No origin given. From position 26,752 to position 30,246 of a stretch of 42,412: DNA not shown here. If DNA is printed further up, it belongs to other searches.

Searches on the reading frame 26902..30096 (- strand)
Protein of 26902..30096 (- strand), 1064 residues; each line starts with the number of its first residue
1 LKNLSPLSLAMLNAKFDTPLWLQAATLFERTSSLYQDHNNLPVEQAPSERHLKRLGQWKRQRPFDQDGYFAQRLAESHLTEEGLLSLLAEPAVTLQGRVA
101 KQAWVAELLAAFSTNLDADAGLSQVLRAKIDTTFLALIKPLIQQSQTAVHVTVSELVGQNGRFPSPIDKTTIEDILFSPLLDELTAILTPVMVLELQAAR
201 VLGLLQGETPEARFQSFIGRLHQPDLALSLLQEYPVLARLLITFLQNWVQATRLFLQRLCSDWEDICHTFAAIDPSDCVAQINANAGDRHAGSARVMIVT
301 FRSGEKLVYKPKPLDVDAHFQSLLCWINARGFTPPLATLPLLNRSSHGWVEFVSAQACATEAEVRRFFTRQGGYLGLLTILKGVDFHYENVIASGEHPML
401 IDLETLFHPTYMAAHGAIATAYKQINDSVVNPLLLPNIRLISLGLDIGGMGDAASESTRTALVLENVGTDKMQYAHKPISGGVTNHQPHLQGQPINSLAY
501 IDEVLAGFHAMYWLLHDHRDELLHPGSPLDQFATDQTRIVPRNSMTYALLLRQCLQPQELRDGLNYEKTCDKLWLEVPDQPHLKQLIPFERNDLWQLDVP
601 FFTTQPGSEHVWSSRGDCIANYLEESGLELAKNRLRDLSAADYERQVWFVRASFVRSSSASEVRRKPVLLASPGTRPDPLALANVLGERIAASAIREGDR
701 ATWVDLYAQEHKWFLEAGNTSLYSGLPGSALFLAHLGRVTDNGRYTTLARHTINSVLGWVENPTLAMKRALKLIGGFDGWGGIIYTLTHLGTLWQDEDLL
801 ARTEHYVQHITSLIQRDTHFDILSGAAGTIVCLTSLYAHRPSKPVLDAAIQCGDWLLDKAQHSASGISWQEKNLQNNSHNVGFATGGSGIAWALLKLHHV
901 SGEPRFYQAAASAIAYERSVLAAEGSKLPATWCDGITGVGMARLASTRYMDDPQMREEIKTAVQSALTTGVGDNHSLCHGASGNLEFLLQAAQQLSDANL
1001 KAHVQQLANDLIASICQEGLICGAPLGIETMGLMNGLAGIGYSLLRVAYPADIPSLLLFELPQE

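Call 4: search_protein_families(library=ncbifam, proteins=[window:26902-30096:-], max_evalue=0.01)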
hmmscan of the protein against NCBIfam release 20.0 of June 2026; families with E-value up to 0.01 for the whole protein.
window:26902-30096:- (1064 aa): 3 families
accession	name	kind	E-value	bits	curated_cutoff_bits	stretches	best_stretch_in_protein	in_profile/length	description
TIGR03897.1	lanti_2_LanM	subfamily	2.8e-261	869.3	304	1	137-1050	2-932/932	type 2 lanthipeptide synthetase LanM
NF038150.1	lanthi_synth_IV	equivalog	9.4e-28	97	650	1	673-1048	464-844/851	class IV lanthionine synthetase LanL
NF038151.1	lanthi_synth_III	equivalog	3.2e-23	82.1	575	2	758-1040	549-828/833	class III lanthionine synthetase LanKC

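Call 5: search_protein_families(library=pfam, proteins=[window:26902-30096:-], max_evalue=0.01)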
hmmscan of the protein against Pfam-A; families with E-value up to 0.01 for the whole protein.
window:26902-30096:- (1064 aa): 2 families
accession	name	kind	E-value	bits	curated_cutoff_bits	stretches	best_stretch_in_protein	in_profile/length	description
PF13575.12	DUF4135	-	2.3e-114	382.9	29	1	234-604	1-377/378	Domain of unknown function (DUF4135)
PF05147.19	LANC_like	-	1.6e-61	208.3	23.2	1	719-1058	4-350/350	Lanthionine synthetase C-like protein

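Call 54: search_solved_structures(query=window:26902-30096:-, max_evalue=0.00001, show_alignments=2)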
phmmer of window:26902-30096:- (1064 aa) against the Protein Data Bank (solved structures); distinct sequences matched with E-value up to 0.00001: 2.
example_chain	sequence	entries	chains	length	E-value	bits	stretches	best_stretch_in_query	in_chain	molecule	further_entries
6st5_A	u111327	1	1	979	2.9e-110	373.1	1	131-1062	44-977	LicM2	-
5dzt_A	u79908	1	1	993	1.7e-43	152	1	178-756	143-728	CylM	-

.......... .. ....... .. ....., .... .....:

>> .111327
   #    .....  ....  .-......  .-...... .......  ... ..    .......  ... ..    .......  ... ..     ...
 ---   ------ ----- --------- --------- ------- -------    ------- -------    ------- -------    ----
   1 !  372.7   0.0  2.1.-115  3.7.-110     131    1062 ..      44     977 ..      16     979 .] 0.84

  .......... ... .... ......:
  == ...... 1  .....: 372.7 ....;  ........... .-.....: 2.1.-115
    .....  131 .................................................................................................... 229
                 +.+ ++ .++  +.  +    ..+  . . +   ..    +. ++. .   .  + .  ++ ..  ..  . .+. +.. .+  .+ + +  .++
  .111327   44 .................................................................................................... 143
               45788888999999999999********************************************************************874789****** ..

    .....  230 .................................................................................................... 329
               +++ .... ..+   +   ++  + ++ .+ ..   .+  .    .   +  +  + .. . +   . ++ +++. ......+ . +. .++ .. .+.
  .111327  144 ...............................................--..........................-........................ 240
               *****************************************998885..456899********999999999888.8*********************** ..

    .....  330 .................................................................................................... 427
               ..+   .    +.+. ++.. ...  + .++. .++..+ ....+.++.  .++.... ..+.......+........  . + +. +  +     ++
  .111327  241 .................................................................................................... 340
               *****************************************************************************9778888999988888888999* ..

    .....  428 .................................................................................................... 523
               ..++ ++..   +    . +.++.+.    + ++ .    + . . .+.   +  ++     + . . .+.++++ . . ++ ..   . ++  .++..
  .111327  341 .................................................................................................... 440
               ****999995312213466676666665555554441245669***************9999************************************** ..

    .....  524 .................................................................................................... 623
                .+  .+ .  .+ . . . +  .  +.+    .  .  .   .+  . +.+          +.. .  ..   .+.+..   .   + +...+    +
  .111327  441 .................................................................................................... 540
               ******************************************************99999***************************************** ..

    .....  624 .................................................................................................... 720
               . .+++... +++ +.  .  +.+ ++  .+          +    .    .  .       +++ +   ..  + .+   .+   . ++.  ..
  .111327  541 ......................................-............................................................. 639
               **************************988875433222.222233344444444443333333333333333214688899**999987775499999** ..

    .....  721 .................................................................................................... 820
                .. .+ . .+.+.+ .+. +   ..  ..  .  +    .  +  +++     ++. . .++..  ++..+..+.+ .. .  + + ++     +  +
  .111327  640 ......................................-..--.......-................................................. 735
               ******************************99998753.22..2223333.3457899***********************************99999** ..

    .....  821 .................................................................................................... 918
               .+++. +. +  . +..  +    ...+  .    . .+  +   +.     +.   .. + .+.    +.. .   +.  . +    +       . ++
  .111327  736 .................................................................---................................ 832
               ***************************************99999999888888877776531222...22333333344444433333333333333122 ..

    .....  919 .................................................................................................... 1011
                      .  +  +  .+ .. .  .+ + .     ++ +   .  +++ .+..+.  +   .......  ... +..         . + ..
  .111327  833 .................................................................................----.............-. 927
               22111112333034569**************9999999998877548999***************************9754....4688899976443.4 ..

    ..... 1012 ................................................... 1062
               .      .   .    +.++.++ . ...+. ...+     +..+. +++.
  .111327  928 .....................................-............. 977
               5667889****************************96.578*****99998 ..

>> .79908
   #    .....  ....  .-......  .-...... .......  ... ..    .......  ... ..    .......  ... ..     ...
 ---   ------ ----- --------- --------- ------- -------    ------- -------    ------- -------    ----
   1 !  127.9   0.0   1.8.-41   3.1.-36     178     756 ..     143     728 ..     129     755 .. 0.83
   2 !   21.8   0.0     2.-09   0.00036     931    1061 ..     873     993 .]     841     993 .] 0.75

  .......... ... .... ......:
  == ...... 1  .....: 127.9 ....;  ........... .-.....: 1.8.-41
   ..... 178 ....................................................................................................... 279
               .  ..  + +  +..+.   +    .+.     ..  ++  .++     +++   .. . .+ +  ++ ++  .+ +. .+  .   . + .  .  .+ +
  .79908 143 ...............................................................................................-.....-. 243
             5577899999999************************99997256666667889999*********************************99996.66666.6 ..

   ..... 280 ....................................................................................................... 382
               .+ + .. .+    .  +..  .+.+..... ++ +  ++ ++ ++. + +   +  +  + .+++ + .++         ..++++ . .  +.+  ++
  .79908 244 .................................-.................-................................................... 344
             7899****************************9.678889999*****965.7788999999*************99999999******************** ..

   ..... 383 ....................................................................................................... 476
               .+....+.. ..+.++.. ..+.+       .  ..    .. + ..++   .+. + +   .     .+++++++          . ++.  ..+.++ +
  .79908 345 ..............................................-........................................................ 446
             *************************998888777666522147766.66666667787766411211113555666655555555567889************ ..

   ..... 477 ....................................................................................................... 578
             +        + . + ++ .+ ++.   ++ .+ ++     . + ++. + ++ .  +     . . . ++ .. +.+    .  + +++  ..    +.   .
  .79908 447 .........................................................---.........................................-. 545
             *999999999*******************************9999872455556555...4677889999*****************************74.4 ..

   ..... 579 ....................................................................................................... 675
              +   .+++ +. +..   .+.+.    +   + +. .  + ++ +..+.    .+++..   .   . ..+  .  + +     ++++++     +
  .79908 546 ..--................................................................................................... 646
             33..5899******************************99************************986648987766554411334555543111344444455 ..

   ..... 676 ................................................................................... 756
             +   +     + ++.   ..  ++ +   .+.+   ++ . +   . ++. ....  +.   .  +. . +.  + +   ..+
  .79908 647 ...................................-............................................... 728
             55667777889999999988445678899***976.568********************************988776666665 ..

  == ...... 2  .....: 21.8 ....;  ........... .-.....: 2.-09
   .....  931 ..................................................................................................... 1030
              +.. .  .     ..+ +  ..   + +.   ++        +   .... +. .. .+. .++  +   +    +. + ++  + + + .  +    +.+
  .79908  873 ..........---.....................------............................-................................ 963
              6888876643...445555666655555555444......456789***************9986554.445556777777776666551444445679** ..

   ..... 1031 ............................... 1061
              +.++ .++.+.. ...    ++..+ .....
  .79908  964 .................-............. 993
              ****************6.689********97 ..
